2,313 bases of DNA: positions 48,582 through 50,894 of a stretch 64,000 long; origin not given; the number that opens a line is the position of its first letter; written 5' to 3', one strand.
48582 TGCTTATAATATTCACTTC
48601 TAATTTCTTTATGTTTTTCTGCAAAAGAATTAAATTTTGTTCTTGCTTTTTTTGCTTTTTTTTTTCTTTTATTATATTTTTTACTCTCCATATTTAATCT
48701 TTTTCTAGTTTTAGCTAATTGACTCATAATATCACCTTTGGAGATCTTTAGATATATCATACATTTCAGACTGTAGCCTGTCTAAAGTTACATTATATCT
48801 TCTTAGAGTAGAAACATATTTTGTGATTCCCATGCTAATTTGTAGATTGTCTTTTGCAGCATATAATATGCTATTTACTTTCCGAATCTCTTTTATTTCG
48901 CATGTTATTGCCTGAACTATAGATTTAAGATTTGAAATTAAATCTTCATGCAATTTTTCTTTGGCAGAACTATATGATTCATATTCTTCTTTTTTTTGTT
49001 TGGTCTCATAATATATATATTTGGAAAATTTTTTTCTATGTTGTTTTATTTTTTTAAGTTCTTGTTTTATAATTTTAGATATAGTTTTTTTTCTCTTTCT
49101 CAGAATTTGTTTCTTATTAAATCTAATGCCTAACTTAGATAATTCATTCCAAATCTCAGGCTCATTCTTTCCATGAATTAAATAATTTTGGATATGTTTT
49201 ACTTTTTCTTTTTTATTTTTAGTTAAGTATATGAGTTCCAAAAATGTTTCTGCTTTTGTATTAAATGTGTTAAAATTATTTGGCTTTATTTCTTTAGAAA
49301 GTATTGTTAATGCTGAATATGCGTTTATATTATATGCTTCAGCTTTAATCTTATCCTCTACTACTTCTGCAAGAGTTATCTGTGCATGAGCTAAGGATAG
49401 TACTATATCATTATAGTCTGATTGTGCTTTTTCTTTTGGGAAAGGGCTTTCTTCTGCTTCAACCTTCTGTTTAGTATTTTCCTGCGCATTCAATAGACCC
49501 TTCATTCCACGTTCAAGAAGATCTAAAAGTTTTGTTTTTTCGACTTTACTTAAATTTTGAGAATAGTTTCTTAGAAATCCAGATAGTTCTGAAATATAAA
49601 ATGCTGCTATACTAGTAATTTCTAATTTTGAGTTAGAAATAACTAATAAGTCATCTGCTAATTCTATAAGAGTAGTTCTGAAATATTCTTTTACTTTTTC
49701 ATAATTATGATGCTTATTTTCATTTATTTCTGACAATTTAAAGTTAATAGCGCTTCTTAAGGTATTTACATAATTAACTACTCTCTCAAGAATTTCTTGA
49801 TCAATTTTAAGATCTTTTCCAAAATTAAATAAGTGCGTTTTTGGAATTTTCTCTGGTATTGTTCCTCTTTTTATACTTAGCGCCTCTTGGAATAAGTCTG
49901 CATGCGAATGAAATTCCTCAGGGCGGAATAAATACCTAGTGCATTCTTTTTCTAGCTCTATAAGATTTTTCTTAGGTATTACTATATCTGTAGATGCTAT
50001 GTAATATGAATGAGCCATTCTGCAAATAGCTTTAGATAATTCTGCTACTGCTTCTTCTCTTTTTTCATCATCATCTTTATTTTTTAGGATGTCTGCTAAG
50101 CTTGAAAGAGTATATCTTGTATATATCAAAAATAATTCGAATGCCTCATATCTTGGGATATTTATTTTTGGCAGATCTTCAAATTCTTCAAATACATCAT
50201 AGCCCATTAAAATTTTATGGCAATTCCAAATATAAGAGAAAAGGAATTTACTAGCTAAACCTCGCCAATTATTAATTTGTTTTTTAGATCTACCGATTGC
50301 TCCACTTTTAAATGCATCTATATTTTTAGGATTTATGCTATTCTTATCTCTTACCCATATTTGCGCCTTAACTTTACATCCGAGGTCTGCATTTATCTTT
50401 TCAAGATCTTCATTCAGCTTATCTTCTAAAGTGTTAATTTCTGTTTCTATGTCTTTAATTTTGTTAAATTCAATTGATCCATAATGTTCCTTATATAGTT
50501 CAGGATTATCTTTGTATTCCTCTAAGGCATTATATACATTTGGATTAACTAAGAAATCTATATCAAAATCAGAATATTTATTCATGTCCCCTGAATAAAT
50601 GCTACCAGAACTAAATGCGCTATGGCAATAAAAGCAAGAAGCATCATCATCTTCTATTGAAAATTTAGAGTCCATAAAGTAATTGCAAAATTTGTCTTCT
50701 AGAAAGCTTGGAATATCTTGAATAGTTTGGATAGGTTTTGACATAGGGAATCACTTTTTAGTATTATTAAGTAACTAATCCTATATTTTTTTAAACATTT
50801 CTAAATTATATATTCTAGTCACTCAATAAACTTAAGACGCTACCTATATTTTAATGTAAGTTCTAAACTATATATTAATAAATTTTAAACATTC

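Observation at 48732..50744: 670-aa protein carrying a minimal nucleotidyltransferase active-site signature next to a Cys/His cluster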

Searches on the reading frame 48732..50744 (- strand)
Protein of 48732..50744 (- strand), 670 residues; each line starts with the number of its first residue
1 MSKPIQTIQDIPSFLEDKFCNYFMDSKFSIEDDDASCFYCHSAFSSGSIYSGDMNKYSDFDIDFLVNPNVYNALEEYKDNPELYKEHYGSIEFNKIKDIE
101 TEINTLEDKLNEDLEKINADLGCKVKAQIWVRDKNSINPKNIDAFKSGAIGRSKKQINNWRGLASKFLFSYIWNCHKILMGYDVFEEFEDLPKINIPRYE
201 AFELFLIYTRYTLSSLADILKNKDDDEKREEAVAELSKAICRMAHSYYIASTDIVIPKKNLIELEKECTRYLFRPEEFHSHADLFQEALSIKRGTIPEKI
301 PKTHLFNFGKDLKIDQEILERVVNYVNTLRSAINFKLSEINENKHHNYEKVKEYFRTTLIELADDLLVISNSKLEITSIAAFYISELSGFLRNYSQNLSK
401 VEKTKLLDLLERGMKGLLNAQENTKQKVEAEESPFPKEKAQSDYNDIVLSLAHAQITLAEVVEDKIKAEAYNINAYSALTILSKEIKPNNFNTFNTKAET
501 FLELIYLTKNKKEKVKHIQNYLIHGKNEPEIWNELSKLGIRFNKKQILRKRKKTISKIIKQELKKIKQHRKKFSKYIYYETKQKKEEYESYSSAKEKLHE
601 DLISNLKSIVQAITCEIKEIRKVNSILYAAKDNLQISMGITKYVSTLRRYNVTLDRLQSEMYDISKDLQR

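Call 3: search_protein_families(library=pfam, proteins=[window:48732-50744:-], max_evalue=1)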
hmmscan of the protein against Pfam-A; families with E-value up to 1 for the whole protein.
window:48732-50744:- (670 aa): 4 families
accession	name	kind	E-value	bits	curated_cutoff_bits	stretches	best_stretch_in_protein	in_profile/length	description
PF25561.1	QRICH1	-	0.042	14.4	30.8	1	577-650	15-92/115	QRICH1 domain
PF01909.29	NTP_transf_2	-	0.067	14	21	1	46-98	20-79/93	Nucleotidyltransferase domain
PF06328.17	Lep_receptor_Ig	-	0.16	12.4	28.8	1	554-629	20-91/94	Ig-like C2-type domain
PF12116.14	SpoIIID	-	0.65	10.6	27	1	566-624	4-62/82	Stage III sporulation protein D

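Call 4: search_protein_families(library=padloc, proteins=[window:48732-50744:-], max_evalue=1)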
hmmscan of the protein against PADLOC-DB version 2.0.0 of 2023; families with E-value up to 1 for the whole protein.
window:48732-50744:- (670 aa): 0 families

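Call 5: search_solved_structures(query=window:48732-50744:-, max_evalue=10, show_alignments=2)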
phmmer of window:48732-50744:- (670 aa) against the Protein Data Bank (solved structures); distinct sequences matched with E-value up to 10: 2.
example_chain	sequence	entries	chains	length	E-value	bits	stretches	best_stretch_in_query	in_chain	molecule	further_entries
4e61_A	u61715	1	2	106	0.51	12.1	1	73-119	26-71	Protein BIM1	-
2qep_A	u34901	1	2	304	0.68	11.7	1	212-286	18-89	Receptor-type tyrosine-protein phosphatase N2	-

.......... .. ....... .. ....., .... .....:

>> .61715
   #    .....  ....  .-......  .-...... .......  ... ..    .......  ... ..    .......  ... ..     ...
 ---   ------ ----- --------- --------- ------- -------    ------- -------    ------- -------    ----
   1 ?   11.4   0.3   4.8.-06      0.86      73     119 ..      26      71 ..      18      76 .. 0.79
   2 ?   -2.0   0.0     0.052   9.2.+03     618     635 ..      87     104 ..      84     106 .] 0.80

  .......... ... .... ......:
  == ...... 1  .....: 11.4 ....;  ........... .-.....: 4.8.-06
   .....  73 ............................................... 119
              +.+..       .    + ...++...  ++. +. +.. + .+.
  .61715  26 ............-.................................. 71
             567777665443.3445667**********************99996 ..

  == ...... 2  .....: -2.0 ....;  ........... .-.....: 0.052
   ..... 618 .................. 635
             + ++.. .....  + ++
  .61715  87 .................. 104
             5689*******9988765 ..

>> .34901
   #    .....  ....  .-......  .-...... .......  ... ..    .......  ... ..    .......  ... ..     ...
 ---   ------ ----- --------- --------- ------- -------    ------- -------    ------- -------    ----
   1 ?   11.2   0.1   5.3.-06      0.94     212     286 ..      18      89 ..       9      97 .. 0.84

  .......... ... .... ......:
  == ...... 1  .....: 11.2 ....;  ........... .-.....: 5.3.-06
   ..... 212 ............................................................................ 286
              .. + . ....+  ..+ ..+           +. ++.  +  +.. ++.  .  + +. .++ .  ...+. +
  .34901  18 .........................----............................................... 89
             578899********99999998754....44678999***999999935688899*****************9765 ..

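Call 6: find_homologous_proteins(query=window:48732-50744:-, max_evalue=0.001)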
Query window:48732-50744:- (670 aa): 1 proteins with E <= 0.001 among 8000 candidates.
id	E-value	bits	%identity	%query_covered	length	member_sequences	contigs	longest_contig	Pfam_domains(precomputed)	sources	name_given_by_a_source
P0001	0.0e+0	1472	100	100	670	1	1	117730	-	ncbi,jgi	-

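Call 11: find_encoding_contigs(protein=P0001, flank=10000, max_places=4)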
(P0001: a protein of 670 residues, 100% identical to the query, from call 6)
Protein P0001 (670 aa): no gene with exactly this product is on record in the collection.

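Call 12: list_cluster_members(proteins=[window:48732-50744:-, window:47774-48760:-, window:45048-47777:-, window:43766-45055:-, window:55505-57598:+])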
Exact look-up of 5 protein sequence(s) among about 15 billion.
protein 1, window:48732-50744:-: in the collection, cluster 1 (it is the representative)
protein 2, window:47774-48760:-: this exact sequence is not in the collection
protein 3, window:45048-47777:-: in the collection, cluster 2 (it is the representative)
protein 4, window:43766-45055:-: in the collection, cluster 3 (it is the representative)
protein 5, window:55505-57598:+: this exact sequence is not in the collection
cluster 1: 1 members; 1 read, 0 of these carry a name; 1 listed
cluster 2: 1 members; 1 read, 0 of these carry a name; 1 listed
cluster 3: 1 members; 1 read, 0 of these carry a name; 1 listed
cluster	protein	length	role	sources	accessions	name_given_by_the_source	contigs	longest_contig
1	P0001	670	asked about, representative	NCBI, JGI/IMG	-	-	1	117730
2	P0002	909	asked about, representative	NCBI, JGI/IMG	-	-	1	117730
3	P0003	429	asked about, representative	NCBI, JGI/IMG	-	-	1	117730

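Call 13: search_protein_representatives(protein=window:48732-50744:-)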
Query: 670 residues. Proteins with E-value up to 0.001 (for the whole library): 1; up to 1e-10: 1; up to 1e-30: 1. The best 1 are listed.
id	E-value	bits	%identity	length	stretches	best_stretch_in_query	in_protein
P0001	0.0e+00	1471.5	100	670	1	1-670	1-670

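Call 15: find_related_loci(query=window:48732-50744:-, collection=genome_contigs, flank=10000)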
Query window:48732-50744:- (670 aa) in genome_contigs; peptide patterns used: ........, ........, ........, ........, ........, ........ (x = any residue, [..] = any of these).
120 stretches matched a pattern, but none encodes a relative of the query by tblastn (E <= 1e-3).

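Call 17: predict_structure(protein=window:48732-50744:-)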
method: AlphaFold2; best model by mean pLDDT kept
length: 670 residues; sequences in the alignment: 1
mean_pLDDT: 39.8   pTM: 0.31
mean pLDDT of the five models: 39.8, 34.6, 32.9, 31.1, 31.0
residues with pLDDT >= 90: 0; 70-90: 4; 50-70: 111; < 50: 555
segments of 3 or more residues with pLDDT < 50: 1-224, 226-380, 431-434, 486-500, 521-563, 565-670
pLDDT, mean of each block of 10 residues (from residue 1): 35 35 30 27 23 26 28 40 41 34 38 36 27 32 33 33 32 33 31 30 36 38 47 44 40 33 38 34 31 30 30 36 38 32 37 39 42 44 51 53 59 64 69 53 58 60 54 56 47 39 53 55 45 43 43 43 45 42 42 42 40 36 31 28 32 39 34
secondary structure, 60 per line:
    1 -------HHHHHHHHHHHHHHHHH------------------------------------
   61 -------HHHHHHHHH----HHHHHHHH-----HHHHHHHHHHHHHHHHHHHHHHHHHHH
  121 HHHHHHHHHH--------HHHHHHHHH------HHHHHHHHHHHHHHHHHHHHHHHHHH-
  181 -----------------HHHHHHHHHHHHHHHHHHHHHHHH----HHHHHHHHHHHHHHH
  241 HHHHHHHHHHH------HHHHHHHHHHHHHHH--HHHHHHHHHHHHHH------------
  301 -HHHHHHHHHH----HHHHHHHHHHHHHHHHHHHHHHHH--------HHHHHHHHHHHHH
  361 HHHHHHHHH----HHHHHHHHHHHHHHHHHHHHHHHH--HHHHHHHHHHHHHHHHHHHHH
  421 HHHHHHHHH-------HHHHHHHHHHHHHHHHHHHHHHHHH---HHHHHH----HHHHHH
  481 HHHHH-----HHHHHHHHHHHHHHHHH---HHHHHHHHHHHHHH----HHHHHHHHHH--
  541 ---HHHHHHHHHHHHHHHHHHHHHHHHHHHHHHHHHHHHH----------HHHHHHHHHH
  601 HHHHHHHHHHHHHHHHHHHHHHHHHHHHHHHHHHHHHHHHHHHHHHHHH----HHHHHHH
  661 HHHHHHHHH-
elements in order (helices of 4 or more, strands of 3 or more residues): H8-24 H68-76 H81-88 H94-130 H139-147 H154-179 H198-221 H226-251 H258-272 H275-288 H302-311 H316-339 H348-369 H374-397 H400-429 H437-461 H465-470 H475-485 H491-507 H511-524 H529-538 H544-580 H591-649 H654-669

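Call 19: search_protein_families(library=ncbifam, proteins=[window:48732-50744:-], max_evalue=10)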
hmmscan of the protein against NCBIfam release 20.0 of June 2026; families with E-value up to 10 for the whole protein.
window:48732-50744:- (670 aa): 1 family
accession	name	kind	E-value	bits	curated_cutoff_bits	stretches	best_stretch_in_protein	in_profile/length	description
NF041345.1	XopF1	subfamily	0.21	9.8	800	1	549-662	543-656/668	type III secretion system effector XopF1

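Call 36: search_protein_families(library=phrogs, proteins=[window:48732-50744:-], max_evalue=1)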
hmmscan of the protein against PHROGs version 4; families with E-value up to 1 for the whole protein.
window:48732-50744:- (670 aa): 4 families
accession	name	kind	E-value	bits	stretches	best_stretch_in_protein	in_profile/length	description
phrog_20879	-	unknown function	0.0089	17.1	1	296-379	29-109/187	-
phrog_7205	-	unknown function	0.078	13.7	1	620-668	7-53/57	-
phrog_19382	-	unknown function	0.11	14.1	0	566-613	42-89/95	-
phrog_19626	-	unknown function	0.52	11.7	0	607-656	4-54/84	-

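Call 63: find_related_loci(query=window:48732-50744:-, collection=viral_contigs, flank=10000)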
Query window:48732-50744:- (670 aa) in viral_contigs; peptide patterns used: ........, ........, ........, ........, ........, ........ (x = any residue, [..] = any of these).
21 stretches matched a pattern, but none encodes a relative of the query by tblastn (E <= 1e-3).

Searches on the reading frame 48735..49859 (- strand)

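Call 18: search_protein_families(library=pfam, proteins=[window:48735-49859:-], max_evalue=10)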
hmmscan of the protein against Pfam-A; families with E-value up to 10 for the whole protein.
seq(375 aa): 6 families
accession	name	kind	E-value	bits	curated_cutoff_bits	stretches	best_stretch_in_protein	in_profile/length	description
PF25561.1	QRICH1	-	0.043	14.3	30.8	1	282-355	15-92/115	QRICH1 domain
PF03800.19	Nuf2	-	0.077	13.7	25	1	233-312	9-82/141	Nuf2 family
PF06328.17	Lep_receptor_Ig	-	0.08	13.3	28.8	1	259-334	20-91/94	Ig-like C2-type domain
PF14767.12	RPA_interact_M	-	0.28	12.2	25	1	259-313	2-58/94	Replication protein A interacting middle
PF10158.14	LOH1CR12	-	6.5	7.3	24.7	1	270-334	57-119/131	Tumour suppressor protein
PF07295.17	DUF1451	-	6.8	7.3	26.1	0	254-327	22-95/146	Zinc-ribbon containing domain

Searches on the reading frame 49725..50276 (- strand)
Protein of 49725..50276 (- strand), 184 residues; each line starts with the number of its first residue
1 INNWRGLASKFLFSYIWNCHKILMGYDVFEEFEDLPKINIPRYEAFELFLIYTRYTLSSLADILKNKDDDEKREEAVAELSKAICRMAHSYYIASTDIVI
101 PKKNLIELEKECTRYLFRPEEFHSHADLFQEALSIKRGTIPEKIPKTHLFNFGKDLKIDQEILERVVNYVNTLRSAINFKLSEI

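Call 18: search_protein_families(library=pfam, proteins=[window:49725-50276:-], max_evalue=10)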
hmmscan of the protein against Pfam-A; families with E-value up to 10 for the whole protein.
seq(184 aa): 5 families
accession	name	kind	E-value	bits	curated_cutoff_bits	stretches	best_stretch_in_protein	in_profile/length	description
PF14075.11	UBN_AB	-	0.013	15.6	25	1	40-88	56-104/211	Ubinuclein conserved middle domain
PF14682.11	SPOB_ab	-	0.017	15.5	27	1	9-36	4-31/112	Sporulation initiation phospho-transferase B, C-terminal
PF04858.18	TH1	-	0.065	12.4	24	1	49-95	191-235/579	TH1 protein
PF03567.20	Sulfotransfer_2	-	0.1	13.1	22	1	13-92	160-242/252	Sulfotransferase family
PF19418.4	DEPDC5_CTD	-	0.14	12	27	1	98-155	151-209/298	DEPDC5 protein C-terminal region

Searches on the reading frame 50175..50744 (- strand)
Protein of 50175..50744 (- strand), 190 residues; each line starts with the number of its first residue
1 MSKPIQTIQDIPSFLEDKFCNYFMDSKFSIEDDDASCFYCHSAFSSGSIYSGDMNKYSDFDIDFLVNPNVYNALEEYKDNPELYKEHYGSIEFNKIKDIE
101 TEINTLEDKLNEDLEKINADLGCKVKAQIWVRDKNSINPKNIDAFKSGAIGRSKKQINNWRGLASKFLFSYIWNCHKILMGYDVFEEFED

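Call 18: search_protein_families(library=pfam, proteins=[window:50277-50744:-], max_evalue=10)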
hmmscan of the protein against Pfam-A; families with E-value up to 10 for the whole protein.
seq(156 aa): 5 families
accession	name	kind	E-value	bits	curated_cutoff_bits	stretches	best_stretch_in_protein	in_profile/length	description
PF01909.29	NTP_transf_2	-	0.0028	18.4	21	1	46-98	20-79/93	Nucleotidyltransferase domain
PF05289.16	BLYB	-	0.011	16.4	25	1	56-132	20-96/120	Borrelia hemolysin accessory protein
PF08946.15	Osmo_CC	-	0.019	15.7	24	1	82-109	8-34/46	Osmosensory transporter coiled coil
PF08900.16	AcaB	-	0.23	11.7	27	1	99-144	67-111/215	Transcriptional regulator AcaB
PF23864.1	DUF7222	-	1.1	10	27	1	77-115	37-80/108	Domain of unknown function (DUF7222)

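Call 42: search_protein_families(library=pfam, proteins=[window:50277-50744:-], max_evalue=10)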
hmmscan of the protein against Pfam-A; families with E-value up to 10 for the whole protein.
seq(156 aa): 5 families
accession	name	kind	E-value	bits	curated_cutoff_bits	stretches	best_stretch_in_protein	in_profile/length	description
PF01909.29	NTP_transf_2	-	0.0028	18.4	21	1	46-98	20-79/93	Nucleotidyltransferase domain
PF05289.16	BLYB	-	0.011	16.4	25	1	56-132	20-96/120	Borrelia hemolysin accessory protein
PF08946.15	Osmo_CC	-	0.019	15.7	24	1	82-109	8-34/46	Osmosensory transporter coiled coil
PF08900.16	AcaB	-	0.23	11.7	27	1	99-144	67-111/215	Transcriptional regulator AcaB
PF23864.1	DUF7222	-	1.1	10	27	1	77-115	37-80/108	Domain of unknown function (DUF7222)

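Call 50: predict_structure(protein=window:50175-50744:-)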
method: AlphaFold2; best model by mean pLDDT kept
length: 190 residues; sequences in the alignment: 1
mean_pLDDT: 42.9   pTM: 0.43
mean pLDDT of the five models: 42.9, 38.7, 35.6, 33.7, 30.6
residues with pLDDT >= 90: 0; 70-90: 3; 50-70: 54; < 50: 133
segments of 3 or more residues with pLDDT < 50: 1-62, 90-94, 120-123, 132-190
pLDDT, mean of each block of 10 residues (from residue 1): 28 33 30 36 32 39 50 61 58 52 60 59 52 42 31 37 39 42 36
secondary structure, 60 per line:
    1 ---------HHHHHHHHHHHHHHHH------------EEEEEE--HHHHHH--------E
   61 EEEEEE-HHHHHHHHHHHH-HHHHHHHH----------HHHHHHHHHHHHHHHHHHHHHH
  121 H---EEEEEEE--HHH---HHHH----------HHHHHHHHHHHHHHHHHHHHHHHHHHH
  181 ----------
elements in order: H10-25 E38-43 H46-51 E60-66 H68-79 H81-88 H99-121 E125-131 H140-143 H154-180

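Call 53: fold_search(model_id=the predicted structure, library=pdb)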
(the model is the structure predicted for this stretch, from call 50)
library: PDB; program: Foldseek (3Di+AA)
matches with E <= 10: 174; with E <= 0.001: 0
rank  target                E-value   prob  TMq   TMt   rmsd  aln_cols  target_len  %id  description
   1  9mvs_B                3.6e-01  0.16  0.17  0.36  12.1       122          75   11  Activated Leptotrichia buccalis (Lbu) CRISPR-Cas13a bound to AI-designed anti-CRISPR AIcrVIA1 (released 2026-02-25)
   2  9mvr_A                9.8e-01  0.10  0.16  0.33  11.9       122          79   11  AI-designed Cas13 anti-CRISPR AIcrVIA1 (released 2026-02-25)
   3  9mvr_B                1.9e+00  0.08  0.17  0.34   9.7       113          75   11  AI-designed Cas13 anti-CRISPR AIcrVIA1 (released 2026-02-25)
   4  8fmw_C                1.9e+00  0.04  0.18  0.17  19.0       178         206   11  The structure of a hibernating ribosome in the Lyme disease pathogen (released 2023-11-08)
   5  4pqk_A                2.0e+00  0.05  0.15  0.07  13.7        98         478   12  C-Terminal domain of DNA binding protein (released 2014-06-18)
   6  3qpb_A                2.0e+00  0.03  0.12  0.10  13.0        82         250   15  Crystal Structure of Streptococcus Pyogenes Uridine Phosphorylase Reveals a Subclass of the NP-I Superfamily (released 2011-08-24)
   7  3qpb_D                2.0e+00  0.02  0.12  0.10  12.9        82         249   15  Crystal Structure of Streptococcus Pyogenes Uridine Phosphorylase Reveals a Subclass of the NP-I Superfamily (released 2011-08-24)
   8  1vhj_B                2.2e+00  0.03  0.12  0.10  11.8        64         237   17  Crystal structure of purine nucleoside phosphorylase (released 2003-12-30)
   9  6xyw_Bb               2.2e+00  0.03  0.21  0.15  20.7       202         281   10  Structure of the plant mitochondrial ribosome (released 2020-04-15)
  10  3qpb_J                2.2e+00  0.02  0.12  0.10  13.0        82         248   15  Crystal Structure of Streptococcus Pyogenes Uridine Phosphorylase Reveals a Subclass of the NP-I Superfamily (released 2011-08-24)
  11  3qpb_G                2.2e+00  0.02  0.12  0.10  12.9        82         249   15  Crystal Structure of Streptococcus Pyogenes Uridine Phosphorylase Reveals a Subclass of the NP-I Superfamily (released 2011-08-24)
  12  3qpb_C                2.2e+00  0.02  0.12  0.10  13.0        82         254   15  Crystal Structure of Streptococcus Pyogenes Uridine Phosphorylase Reveals a Subclass of the NP-I Superfamily (released 2011-08-24)
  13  4hrf_C                2.2e+00  0.02  0.12  0.14  16.7       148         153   12  Atomic structure of DUSP26 (released 2013-01-23)
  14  3cm3                  2.3e+00  0.02  0.13  0.15  12.5        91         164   16  High Resolution Crystal Structure of the Vaccinia Virus Dual-Specificity Phosphatase VH1 (released 2009-02-10)
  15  3qpb_F                2.3e+00  0.02  0.12  0.10  13.0        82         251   15  Crystal Structure of Streptococcus Pyogenes Uridine Phosphorylase Reveals a Subclass of the NP-I Superfamily (released 2011-08-24)
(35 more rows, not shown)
